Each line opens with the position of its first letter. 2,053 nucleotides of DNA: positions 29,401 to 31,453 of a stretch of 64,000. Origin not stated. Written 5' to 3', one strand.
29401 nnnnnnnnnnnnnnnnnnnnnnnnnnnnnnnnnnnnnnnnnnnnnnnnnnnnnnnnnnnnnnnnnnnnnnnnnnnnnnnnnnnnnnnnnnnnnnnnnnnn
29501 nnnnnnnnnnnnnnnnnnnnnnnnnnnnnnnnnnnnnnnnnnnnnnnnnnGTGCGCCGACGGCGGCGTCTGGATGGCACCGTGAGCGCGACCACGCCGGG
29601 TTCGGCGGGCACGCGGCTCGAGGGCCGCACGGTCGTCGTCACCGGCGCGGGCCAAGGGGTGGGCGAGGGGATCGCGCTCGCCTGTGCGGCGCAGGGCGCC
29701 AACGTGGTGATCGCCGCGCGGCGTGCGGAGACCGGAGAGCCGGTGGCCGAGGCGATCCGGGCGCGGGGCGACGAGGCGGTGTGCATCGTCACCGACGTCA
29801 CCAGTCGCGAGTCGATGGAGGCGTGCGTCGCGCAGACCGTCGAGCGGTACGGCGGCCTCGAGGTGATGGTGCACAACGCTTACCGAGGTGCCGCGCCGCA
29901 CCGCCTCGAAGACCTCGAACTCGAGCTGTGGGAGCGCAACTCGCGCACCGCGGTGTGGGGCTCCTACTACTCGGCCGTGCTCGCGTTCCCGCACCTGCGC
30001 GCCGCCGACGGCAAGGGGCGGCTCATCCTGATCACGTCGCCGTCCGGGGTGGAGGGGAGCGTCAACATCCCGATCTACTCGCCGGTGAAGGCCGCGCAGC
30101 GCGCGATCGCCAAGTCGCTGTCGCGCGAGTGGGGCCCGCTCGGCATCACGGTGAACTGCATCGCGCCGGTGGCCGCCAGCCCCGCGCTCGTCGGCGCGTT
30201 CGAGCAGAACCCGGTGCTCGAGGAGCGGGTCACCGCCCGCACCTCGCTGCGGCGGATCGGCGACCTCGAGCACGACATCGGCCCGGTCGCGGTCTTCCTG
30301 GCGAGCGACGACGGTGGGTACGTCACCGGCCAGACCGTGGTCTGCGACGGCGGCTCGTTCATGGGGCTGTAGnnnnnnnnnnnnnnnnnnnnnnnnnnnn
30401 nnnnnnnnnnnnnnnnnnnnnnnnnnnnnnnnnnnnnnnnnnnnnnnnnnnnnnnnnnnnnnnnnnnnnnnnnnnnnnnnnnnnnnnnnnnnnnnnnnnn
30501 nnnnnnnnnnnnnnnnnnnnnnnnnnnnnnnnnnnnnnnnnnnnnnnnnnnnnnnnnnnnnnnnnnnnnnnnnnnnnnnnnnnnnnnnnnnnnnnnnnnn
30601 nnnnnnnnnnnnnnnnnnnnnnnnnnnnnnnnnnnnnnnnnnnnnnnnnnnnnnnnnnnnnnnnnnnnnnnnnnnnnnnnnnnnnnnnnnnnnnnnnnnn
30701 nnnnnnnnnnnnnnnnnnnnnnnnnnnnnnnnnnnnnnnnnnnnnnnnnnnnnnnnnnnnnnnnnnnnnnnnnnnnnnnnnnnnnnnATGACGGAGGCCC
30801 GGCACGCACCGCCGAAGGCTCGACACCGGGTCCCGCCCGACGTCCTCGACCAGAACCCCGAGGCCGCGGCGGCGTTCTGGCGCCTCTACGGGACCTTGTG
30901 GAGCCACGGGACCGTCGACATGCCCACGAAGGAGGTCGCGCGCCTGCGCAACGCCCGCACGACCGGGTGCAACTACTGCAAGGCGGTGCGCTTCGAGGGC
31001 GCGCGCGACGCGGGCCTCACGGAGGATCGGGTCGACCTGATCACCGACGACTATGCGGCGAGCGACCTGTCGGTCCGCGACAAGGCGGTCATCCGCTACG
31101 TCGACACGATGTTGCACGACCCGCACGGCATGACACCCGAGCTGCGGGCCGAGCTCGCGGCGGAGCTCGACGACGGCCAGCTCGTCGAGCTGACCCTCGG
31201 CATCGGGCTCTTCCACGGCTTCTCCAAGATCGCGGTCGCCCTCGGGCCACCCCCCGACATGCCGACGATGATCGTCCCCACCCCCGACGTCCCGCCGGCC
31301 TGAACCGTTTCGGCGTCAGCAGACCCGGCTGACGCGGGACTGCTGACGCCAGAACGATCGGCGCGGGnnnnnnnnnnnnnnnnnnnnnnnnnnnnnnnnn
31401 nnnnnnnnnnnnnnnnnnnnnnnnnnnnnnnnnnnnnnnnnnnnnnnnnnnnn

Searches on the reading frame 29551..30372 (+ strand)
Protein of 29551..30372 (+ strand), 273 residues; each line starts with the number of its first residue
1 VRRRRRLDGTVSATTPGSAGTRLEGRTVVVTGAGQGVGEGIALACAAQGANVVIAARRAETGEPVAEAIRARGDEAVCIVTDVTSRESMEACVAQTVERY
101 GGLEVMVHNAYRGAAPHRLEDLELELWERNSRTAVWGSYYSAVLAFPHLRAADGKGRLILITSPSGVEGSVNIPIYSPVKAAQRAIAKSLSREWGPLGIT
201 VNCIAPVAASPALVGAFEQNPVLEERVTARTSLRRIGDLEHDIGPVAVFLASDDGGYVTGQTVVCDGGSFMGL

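Call 17: search_protein_families(library=pfam, proteins=[window:29551-30372:+], max_evalue=0.00001)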
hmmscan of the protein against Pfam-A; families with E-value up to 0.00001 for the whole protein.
window:29551-30372:+ (273 aa): 3 families
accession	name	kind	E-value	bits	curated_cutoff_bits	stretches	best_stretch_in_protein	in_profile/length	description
PF13561.12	adh_short_C2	-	1e-46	159.9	27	1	32-268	1-234/236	Enoyl-(Acyl carrier protein) reductase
PF00106.31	adh_short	-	1.7e-38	132.5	26.6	1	27-213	2-186/195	short chain dehydrogenase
PF08659.16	KR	-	1.5e-07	32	22.6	1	27-189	2-162/180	KR domain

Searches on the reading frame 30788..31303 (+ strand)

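Call 18: search_protein_families(library=pfam, proteins=[window:30788-31303:+], max_evalue=0.00001)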
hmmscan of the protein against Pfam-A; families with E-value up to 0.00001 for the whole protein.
window:30788-31303:+ (171 aa): 1 family
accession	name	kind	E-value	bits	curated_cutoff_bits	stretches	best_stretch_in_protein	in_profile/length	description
PF02627.25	CMD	-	9.5e-10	38.8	23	1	24-85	1-62/84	Carboxymuconolactone decarboxylase family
